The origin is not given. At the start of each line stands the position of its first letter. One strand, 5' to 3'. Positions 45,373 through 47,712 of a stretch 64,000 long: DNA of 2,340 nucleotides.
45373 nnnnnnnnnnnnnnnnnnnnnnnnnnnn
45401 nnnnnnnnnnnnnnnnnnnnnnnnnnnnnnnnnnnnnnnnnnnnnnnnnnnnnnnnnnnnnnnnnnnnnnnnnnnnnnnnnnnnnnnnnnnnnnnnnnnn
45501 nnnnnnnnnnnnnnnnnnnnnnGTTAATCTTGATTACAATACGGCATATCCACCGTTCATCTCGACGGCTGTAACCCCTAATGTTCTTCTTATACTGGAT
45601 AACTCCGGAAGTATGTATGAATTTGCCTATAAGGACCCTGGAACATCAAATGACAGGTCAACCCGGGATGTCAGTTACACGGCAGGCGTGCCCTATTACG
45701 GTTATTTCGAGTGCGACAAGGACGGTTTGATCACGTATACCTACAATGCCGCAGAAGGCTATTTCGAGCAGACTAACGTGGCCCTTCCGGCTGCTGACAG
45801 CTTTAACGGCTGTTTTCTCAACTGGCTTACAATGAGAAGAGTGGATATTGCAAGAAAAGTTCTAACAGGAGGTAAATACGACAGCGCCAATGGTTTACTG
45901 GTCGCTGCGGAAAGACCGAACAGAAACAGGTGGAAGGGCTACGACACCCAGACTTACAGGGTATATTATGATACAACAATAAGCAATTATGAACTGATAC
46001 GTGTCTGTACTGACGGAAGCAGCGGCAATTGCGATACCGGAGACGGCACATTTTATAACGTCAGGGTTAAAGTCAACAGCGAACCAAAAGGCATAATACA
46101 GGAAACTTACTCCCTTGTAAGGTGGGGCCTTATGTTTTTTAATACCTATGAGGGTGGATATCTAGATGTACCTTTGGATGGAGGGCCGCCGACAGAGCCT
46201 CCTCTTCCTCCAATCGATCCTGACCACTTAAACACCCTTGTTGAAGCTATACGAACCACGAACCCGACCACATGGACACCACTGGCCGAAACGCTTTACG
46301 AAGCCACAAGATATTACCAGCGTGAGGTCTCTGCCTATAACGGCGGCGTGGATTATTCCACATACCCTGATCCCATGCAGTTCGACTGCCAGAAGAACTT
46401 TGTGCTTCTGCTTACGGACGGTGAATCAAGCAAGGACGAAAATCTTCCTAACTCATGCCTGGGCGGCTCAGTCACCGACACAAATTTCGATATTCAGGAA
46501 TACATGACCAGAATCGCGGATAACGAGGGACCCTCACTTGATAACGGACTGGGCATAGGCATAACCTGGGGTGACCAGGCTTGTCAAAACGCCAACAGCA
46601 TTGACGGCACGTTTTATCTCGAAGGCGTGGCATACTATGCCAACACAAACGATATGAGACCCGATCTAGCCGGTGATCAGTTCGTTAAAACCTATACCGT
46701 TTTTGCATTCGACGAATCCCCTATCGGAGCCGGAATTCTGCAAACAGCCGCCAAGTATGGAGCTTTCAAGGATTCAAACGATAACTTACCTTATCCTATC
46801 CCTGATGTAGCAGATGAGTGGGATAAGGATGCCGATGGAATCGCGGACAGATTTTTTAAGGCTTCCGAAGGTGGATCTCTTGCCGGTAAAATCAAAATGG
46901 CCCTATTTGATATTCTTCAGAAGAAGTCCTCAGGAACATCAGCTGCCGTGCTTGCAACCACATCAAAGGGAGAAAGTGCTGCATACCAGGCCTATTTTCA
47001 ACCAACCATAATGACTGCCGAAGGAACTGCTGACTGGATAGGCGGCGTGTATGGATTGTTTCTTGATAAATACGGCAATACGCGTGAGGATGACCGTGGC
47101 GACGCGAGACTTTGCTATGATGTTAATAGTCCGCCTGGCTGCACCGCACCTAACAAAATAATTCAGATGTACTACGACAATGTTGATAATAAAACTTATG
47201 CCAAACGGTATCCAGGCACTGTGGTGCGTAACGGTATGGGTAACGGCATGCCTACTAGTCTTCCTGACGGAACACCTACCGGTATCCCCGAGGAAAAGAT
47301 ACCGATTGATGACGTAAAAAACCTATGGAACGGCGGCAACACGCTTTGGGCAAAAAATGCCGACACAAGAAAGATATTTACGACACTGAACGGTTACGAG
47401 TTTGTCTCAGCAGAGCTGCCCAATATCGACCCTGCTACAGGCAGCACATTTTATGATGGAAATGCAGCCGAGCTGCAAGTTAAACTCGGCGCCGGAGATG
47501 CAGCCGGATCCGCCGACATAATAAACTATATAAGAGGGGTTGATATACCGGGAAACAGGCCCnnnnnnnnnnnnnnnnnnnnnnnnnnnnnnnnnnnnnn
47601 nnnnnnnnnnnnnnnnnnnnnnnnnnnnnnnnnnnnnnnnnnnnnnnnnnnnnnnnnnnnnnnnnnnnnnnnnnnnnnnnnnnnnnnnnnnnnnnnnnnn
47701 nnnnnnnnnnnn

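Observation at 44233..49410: Oversized PilY1 (1725 aa) with an N-terminal array of cadherin-like (He_PIG) repeats ahead of the vWA and beta-propeller domains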

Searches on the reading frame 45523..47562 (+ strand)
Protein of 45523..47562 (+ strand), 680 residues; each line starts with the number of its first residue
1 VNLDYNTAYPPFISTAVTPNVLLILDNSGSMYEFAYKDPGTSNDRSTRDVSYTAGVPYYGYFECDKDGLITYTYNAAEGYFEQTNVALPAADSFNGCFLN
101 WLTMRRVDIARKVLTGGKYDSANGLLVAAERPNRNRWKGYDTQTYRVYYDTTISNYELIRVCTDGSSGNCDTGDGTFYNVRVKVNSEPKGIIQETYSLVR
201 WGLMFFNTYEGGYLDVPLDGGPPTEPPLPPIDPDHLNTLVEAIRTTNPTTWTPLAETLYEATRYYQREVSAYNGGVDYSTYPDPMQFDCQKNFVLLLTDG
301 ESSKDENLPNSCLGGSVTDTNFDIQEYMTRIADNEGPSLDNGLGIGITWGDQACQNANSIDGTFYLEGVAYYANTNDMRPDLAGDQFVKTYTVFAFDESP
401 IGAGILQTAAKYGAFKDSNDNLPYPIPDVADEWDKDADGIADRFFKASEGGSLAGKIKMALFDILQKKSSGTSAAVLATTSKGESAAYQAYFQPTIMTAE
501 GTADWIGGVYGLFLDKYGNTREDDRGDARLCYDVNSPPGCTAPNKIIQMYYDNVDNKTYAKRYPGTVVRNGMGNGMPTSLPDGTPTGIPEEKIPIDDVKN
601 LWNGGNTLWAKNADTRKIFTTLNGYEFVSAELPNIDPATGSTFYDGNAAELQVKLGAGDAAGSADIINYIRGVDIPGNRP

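Call 47: search_protein_families(library=pfam, proteins=[window:45523-47562:+], max_evalue=1)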
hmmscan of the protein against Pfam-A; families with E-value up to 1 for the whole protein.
window:45523-47562:+ (680 aa): 1 family
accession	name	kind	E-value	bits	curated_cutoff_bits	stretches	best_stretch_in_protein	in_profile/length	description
PF09537.16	DUF2383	-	0.26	11.9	30.8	1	446-491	60-105/111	Domain of unknown function (DUF2383)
